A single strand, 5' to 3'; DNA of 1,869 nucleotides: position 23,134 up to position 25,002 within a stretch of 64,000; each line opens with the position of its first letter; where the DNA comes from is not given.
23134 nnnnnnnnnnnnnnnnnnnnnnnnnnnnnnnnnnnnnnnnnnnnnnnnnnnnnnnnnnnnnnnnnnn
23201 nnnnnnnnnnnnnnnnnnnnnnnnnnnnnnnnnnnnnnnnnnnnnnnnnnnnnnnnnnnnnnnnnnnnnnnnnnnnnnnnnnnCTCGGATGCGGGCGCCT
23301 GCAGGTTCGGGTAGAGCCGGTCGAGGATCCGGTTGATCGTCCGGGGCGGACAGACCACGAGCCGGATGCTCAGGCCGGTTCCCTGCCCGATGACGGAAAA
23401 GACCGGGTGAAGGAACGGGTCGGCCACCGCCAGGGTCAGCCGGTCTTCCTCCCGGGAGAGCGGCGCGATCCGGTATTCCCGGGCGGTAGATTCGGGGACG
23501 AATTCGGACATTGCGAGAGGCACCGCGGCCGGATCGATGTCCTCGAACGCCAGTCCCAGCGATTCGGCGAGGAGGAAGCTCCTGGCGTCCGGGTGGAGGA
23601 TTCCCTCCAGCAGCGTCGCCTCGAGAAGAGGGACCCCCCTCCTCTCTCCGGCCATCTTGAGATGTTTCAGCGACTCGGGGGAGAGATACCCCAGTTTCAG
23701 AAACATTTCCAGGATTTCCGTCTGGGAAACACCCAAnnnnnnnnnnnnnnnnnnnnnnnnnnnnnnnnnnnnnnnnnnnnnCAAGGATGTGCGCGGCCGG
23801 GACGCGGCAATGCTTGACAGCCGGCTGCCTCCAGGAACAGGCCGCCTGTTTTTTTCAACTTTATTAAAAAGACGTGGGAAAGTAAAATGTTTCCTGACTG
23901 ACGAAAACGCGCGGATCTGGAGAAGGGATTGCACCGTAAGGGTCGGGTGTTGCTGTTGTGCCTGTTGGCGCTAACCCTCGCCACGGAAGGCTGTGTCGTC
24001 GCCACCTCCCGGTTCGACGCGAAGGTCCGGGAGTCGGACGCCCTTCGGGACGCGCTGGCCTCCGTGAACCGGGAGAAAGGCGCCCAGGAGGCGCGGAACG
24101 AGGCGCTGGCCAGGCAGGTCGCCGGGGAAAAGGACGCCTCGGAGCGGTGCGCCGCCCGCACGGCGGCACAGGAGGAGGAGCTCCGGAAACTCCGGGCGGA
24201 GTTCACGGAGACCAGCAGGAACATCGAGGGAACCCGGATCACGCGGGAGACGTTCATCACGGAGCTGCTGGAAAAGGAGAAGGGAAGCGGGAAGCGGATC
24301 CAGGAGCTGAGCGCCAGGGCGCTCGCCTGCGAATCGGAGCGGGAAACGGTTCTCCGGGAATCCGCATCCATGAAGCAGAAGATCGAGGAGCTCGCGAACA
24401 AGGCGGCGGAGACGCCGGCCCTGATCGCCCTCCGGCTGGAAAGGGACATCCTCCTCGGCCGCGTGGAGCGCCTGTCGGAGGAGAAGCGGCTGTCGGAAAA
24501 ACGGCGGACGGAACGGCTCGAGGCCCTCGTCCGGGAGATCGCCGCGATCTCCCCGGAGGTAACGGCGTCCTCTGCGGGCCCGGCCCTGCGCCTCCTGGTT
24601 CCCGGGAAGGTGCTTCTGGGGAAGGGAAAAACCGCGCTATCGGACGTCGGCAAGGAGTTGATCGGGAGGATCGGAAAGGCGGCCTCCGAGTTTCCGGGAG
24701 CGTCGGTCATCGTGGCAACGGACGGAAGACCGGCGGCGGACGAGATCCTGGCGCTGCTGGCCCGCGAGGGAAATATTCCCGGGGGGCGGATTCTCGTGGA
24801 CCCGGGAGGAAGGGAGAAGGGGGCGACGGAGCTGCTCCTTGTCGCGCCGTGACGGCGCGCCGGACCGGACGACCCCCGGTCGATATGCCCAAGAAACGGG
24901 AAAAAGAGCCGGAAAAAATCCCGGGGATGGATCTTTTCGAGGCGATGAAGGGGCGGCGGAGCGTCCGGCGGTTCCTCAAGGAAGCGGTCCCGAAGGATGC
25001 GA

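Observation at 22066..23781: GspE/PilB-like protein with an MshEN-type N-terminal domain but a degenerate Walker A; possible c-di-GMP receptor pseudo-ATPase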

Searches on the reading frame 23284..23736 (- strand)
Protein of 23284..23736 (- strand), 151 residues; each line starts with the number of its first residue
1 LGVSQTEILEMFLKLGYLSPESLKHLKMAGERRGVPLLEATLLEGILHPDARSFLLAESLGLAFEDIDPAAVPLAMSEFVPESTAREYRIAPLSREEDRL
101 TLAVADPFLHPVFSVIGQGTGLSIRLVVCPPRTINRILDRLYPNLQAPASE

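Call 53: search_solved_structures(query=window:23284-23736:-, max_evalue=10, show_alignments=5)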
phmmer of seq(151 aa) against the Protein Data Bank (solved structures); distinct sequences matched with E-value up to 10: 18.
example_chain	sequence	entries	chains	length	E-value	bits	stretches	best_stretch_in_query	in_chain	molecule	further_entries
6f8l_G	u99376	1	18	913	8e-10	42.1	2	9-143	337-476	Type IV pilus assembly protein PilF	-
6ejf_G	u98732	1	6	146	2.4e-06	30.8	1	10-108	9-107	Type IV pilus assembly protein PilF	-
5zfr_A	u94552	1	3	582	1.1e-05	28.6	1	45-144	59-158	Type IV pilus biogenesis ATPase PilB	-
6olj_C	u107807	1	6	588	1.3e-05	28.4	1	37-144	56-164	Type IV pilus biogenesis ATPase PilB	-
5tsg_B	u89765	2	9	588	1.3e-05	28.4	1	37-144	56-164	Type IV pilus biogenesis ATPase PilB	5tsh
5htl_A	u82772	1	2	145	0.00075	22.7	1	12-142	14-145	MSHA biogenesis protein MshE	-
9gl5_A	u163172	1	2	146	0.0067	19.7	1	6-143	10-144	ATP-binding motif-containing protein pilF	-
8pdk_A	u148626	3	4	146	0.0073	19.5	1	6-143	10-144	c-di-GMP binding domain of the ATPase enzyme PilF | ATP-binding motif-containing protein pilF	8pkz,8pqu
9glg_A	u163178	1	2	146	0.0075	19.5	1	6-143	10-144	ATP-binding motif-containing protein pilF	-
2d27_A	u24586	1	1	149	0.0081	19.4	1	5-142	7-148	type II secretion ATPase XpsE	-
2d28_C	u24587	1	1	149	0.0084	19.3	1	5-142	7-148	type II secretion ATPase XpsE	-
8pfa_A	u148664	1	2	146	0.0089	19.3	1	7-143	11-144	c-di-GMP binding domain of the ATPase enzyme PilF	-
8pe0_A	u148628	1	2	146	0.009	19.2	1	8-143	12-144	c-di-GMP binding domain of the ATPase enzyme PilF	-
3jc8_Ba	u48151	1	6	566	0.026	17.7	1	10-144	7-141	Type IV-A pilus assembly ATPase PilB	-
6ejf_J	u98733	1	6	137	0.042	17.1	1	8-108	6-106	Type IV pilus assembly protein PilF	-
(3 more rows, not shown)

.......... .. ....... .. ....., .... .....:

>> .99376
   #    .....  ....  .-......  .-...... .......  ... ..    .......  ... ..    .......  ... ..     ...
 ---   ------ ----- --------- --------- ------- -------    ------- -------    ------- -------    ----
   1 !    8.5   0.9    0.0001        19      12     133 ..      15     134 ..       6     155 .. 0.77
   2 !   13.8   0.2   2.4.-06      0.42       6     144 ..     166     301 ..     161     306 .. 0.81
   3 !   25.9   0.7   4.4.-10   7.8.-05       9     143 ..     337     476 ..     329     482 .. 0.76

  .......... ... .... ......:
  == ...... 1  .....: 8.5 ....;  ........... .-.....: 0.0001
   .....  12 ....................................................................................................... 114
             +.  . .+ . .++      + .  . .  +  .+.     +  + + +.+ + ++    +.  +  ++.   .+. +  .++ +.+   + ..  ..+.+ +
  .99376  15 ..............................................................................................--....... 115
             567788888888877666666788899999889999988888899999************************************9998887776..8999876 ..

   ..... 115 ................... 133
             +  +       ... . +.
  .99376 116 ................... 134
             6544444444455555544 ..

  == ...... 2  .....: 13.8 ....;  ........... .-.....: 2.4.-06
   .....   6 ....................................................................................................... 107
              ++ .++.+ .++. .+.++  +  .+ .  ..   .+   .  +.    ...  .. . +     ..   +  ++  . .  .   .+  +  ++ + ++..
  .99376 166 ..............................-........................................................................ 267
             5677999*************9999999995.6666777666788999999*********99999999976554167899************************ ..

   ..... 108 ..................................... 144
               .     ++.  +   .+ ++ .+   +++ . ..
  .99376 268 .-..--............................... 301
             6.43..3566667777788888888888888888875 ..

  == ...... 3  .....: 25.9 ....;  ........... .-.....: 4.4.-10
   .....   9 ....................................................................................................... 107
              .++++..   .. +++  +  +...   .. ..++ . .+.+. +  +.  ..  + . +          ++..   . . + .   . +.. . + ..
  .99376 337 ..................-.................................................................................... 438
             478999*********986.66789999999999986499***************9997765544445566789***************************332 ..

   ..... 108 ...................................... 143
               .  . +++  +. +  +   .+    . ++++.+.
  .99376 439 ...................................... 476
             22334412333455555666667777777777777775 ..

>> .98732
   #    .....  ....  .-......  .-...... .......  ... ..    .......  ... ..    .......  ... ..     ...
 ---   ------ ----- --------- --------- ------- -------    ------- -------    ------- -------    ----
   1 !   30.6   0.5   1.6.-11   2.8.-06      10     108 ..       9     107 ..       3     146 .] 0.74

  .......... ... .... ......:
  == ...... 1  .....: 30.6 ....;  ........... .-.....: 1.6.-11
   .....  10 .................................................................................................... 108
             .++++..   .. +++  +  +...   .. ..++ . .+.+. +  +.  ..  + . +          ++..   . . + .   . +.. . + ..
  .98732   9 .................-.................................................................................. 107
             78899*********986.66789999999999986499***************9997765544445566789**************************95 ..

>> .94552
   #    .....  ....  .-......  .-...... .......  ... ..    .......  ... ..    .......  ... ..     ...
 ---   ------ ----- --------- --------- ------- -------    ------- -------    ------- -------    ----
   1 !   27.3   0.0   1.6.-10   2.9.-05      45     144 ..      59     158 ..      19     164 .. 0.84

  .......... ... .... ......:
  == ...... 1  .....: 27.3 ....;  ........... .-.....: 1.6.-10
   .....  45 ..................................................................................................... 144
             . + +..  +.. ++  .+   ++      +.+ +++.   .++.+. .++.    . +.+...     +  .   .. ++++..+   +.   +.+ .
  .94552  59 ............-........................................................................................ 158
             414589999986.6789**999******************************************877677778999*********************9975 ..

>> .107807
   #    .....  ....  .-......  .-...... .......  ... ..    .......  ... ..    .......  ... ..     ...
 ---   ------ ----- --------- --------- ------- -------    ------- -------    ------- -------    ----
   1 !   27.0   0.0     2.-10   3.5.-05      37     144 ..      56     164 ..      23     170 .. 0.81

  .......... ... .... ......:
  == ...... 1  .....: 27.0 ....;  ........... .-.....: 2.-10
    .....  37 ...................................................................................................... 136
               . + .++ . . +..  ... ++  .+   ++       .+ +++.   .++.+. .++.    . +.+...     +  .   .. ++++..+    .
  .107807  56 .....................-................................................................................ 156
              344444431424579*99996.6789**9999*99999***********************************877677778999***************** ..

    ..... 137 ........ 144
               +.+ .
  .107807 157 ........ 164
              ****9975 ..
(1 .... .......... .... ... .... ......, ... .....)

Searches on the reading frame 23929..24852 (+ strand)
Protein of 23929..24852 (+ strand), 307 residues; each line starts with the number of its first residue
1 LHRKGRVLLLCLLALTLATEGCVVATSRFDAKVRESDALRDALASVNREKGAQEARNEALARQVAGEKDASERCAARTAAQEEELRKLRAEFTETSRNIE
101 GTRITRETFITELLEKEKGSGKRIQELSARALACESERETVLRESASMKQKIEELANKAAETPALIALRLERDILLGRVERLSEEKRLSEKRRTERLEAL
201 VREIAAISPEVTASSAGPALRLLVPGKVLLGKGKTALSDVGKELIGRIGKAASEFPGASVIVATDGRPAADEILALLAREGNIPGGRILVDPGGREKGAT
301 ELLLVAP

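Call 3: search_protein_families(library=pfam, proteins=[window:23929-24852:+], max_evalue=0.01)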
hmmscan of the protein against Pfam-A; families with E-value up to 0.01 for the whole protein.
window:23929-24852:+ (307 aa): 0 families

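Call 4: search_protein_families(library=ncbifam, proteins=[window:23929-24852:+], max_evalue=0.01)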
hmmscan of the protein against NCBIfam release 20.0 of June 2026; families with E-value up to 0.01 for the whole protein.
window:23929-24852:+ (307 aa): 0 families

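Call 67: search_solved_structures(query=window:23929-24852:+, max_evalue=1, show_alignments=1)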
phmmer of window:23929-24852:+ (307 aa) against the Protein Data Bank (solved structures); distinct sequences matched with E-value up to 1: 6.
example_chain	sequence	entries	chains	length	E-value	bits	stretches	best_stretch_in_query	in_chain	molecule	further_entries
2quq_A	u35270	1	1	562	0.76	12.6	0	136-200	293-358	Centromere DNA-binding protein complex CBF3 subunit B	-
6gyp_C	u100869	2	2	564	0.76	12.6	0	136-200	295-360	Centromere DNA-binding protein complex CBF3 subunit B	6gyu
2veq_A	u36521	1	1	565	0.77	12.6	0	136-200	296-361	CENTROMERE DNA-BINDING PROTEIN COMPLEX CBF3 SUBUNIT B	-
6fe8_A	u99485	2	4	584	0.84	12.5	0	136-200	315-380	Centromere DNA-binding protein complex CBF3 subunit B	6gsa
10eh_B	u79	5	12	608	0.93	12.3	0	136-200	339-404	Centromere DNA-binding protein complex CBF3 subunit B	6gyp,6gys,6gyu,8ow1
6f07_A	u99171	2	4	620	0.96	12.3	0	136-200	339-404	Centromere DNA-binding protein complex CBF3 subunit B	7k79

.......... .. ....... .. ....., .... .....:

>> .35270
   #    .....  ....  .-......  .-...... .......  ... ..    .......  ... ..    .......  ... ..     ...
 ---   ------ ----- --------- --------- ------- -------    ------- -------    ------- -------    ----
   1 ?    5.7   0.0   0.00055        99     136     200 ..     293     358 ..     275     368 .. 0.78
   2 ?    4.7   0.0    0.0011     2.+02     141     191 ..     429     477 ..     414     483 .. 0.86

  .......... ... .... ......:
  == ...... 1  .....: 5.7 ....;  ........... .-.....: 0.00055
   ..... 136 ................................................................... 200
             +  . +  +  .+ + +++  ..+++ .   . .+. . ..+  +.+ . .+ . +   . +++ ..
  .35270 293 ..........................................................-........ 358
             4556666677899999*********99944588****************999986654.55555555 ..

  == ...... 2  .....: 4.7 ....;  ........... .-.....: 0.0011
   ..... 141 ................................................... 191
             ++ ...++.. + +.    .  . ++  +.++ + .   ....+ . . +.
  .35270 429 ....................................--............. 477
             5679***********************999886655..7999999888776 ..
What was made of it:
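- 23929..24852 (+): Divergent 307-aa coiled-coil protein whose N-terminus looks like a lipoprotein signal by eye (not run through any predictor). A homologue is detected next to the gene in most loci whose sequence extends upstream, including the deep branches. No Pfam or PDB match (calls 3, 67).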
